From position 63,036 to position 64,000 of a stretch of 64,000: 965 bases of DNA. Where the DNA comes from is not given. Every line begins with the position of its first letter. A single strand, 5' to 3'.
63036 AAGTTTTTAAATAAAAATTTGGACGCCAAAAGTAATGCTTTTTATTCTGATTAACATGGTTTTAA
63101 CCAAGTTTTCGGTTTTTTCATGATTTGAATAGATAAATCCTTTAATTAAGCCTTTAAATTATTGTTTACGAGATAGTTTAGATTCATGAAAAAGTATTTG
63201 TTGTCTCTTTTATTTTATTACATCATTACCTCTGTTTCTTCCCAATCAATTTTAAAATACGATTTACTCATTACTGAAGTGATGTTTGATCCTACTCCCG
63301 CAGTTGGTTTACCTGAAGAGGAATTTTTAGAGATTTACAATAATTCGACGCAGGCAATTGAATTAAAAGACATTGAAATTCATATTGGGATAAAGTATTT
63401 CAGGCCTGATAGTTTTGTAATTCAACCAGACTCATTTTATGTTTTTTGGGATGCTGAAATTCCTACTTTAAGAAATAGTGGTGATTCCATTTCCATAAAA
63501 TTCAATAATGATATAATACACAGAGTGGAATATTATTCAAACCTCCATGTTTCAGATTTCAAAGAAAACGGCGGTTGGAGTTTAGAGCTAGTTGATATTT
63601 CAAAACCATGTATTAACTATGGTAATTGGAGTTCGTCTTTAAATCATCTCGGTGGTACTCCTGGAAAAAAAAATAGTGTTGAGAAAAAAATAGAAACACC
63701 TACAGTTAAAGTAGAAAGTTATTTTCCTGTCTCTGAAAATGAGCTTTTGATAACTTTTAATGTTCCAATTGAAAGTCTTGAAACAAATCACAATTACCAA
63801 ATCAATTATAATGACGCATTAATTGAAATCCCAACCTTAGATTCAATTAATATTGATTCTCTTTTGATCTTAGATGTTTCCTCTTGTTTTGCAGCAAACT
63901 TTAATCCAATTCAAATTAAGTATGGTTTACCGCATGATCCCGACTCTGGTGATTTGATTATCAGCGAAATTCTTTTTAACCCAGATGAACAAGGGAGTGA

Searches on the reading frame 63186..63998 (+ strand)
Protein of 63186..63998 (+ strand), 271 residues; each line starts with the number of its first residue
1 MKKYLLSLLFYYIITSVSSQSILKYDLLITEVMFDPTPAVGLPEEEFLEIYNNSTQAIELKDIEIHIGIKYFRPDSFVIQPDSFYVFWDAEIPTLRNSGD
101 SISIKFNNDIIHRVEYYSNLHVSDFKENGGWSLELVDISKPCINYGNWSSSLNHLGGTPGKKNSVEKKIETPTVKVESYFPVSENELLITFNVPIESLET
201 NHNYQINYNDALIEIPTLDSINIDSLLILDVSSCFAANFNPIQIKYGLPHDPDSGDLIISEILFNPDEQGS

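Call 66: search_protein_families(library=pfam, proteins=[window:63186-63998:+], max_evalue=0.00001)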
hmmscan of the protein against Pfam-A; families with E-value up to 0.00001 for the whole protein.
window:63186-63998:+ (271 aa): 1 family
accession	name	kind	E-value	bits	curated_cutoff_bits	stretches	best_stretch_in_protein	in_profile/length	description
PF00932.25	LTD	-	1.6e-11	45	34.3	1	26-116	7-107/109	Lamin Tail Domain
